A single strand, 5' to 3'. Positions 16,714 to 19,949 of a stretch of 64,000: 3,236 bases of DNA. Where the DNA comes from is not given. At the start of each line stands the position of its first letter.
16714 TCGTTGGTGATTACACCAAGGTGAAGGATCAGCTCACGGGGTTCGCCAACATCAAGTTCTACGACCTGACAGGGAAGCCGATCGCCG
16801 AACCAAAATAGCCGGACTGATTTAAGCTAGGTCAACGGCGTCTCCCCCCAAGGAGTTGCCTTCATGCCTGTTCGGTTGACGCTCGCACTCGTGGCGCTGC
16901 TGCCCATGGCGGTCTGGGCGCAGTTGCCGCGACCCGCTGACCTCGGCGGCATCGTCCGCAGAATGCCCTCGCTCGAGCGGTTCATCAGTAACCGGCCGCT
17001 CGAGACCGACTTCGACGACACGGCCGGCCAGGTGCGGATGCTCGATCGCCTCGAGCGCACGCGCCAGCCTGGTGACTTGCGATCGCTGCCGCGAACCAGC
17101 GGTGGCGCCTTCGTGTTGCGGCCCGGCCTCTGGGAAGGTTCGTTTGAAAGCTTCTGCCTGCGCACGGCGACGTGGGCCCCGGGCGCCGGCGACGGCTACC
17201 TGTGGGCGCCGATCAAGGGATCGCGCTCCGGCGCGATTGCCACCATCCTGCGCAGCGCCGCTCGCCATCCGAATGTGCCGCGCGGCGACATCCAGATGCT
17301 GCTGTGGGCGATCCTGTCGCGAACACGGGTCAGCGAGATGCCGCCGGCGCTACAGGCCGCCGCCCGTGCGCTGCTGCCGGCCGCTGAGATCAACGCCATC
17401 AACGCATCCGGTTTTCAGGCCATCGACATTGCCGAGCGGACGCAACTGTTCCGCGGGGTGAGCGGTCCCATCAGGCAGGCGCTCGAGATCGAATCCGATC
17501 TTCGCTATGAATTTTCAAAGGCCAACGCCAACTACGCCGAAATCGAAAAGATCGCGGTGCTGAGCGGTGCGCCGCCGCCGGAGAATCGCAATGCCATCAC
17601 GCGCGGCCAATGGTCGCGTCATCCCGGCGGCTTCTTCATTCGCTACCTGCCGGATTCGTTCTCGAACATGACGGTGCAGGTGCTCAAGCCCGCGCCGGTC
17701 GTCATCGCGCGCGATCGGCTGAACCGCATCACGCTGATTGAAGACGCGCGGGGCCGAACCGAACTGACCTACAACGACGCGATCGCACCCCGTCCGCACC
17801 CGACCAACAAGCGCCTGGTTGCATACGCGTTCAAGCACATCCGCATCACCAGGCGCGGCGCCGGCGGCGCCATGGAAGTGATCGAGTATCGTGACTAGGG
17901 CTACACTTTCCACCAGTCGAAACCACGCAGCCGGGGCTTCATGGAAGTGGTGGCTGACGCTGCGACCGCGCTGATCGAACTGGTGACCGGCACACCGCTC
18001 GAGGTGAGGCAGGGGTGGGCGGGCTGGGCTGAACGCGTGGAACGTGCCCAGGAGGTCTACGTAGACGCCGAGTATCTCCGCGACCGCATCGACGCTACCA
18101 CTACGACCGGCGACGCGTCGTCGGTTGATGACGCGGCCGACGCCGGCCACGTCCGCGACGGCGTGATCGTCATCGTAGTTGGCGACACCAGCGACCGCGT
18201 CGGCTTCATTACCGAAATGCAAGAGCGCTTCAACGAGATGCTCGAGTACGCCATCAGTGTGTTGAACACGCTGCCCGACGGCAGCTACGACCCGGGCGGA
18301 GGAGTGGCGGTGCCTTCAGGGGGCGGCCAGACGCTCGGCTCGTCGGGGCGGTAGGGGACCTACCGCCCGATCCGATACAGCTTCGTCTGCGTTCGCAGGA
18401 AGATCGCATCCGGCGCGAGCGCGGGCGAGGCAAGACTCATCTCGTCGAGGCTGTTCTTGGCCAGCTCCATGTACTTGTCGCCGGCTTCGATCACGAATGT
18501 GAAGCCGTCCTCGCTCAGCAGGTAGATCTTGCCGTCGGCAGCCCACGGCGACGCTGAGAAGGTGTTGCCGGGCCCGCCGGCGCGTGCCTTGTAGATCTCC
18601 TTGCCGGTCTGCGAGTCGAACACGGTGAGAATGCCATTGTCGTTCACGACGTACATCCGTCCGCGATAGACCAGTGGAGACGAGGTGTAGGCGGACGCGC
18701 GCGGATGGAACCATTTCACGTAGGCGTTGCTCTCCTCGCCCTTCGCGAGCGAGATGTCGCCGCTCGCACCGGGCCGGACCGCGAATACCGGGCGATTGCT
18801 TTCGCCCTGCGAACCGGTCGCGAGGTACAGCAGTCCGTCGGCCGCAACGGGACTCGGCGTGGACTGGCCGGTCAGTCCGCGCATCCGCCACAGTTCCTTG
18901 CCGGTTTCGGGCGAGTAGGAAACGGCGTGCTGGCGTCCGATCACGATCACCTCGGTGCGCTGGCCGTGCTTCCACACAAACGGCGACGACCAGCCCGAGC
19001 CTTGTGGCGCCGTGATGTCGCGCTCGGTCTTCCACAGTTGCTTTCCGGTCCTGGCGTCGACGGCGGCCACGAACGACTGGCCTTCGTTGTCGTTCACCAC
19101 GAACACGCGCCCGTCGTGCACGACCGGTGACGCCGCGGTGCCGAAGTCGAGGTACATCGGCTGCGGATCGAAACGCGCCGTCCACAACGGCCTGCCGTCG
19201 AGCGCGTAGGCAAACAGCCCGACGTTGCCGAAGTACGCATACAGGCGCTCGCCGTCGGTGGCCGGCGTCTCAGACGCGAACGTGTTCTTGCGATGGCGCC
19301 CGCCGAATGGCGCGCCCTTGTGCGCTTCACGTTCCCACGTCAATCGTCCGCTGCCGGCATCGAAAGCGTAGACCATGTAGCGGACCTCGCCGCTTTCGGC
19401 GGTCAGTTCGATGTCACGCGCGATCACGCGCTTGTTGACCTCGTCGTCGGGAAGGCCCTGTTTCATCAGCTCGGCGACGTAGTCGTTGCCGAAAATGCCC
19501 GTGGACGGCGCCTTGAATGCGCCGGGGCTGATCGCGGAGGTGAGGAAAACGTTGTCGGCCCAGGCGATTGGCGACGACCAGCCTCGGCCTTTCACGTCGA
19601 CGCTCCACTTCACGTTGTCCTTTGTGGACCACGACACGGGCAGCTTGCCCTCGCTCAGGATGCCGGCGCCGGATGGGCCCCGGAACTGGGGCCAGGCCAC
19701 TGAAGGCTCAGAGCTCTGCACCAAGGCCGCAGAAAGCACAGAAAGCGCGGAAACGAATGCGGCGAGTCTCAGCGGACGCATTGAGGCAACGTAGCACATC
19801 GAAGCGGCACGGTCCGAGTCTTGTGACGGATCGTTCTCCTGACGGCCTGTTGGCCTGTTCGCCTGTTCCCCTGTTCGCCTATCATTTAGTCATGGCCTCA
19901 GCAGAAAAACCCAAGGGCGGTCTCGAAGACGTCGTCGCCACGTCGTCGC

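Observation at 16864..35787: Four envelope-protein genes each interrupted by one in-frame TAG, while TAG is a genuine terminator elsewhere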

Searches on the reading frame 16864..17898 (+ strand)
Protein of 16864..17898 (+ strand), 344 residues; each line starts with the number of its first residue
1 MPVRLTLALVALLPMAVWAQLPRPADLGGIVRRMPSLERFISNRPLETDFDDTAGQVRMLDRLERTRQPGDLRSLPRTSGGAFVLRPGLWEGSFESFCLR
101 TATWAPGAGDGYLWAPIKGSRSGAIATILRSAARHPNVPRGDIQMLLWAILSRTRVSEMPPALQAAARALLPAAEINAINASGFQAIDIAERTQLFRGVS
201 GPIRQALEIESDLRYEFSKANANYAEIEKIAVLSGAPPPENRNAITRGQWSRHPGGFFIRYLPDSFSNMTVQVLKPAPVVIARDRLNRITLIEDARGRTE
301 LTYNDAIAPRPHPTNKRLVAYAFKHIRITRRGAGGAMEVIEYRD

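Call 43: find_encoding_contigs(protein=window:16864-17898:+, flank=10000, max_places=10)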
Protein window:16864-17898:+ (344 aa): 2 contigs read that carry it; 2 places shown.
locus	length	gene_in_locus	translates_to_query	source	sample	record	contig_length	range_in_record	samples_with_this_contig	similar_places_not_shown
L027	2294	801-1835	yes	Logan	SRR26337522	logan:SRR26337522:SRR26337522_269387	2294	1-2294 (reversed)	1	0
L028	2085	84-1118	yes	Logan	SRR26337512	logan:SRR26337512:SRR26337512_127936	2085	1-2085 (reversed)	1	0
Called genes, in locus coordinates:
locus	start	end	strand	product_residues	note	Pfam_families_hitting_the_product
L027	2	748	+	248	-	?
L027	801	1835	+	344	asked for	-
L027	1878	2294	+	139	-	?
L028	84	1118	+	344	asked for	-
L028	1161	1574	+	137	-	-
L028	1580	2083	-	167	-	?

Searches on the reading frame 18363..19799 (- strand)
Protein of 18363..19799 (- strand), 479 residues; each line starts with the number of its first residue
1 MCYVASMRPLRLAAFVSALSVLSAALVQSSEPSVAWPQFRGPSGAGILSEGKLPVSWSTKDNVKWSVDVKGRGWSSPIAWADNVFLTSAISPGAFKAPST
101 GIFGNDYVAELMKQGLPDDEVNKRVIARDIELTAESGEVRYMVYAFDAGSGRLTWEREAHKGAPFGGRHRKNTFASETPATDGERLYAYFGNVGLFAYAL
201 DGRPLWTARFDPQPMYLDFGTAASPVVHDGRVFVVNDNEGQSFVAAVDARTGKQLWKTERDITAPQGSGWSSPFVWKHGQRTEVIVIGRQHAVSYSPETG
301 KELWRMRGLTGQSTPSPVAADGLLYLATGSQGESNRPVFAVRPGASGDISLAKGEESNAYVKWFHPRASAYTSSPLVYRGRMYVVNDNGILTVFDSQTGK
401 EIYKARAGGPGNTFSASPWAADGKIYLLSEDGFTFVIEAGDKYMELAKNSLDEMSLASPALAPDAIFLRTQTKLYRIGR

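Call 52: search_protein_families(library=ncbifam, proteins=[window:18363-19799:-], max_evalue=0.01)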
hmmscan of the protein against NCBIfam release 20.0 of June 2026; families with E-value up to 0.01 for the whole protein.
window:18363-19799:- (479 aa): 6 families
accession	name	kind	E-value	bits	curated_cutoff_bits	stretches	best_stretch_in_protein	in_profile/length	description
TIGR03300.1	assembly_YfgL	equivalog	9.4e-14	50.9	285.2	3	219-329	55-153/377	outer membrane protein assembly factor BamB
NF008351.0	PRK11138.1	equivalog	4.1e-10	38.7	423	2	223-330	63-169/394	outer membrane protein assembly factor BamB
TIGR03075.1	PQQ_enz_alc_DH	subfamily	2e-09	36.6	480.05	1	217-262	57-99/530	PQQ-dependent dehydrogenase, methanol/ethanol family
TIGR04528.1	acido_non_PQQ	subfamily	1.2e-07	30.8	650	2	239-330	398-484/493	acido-empty-quinoprotein group A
NF041516.1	PA2928_fam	subfamily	8.3e-05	22.1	70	0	241-266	68-88/376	PA2928 family protein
TIGR03074.1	PQQ_membr_DH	subfamily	0.00077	17.4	832.65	0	241-262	720-741/783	membrane-bound PQQ-dependent dehydrogenase, glucose/quinate/shikimate family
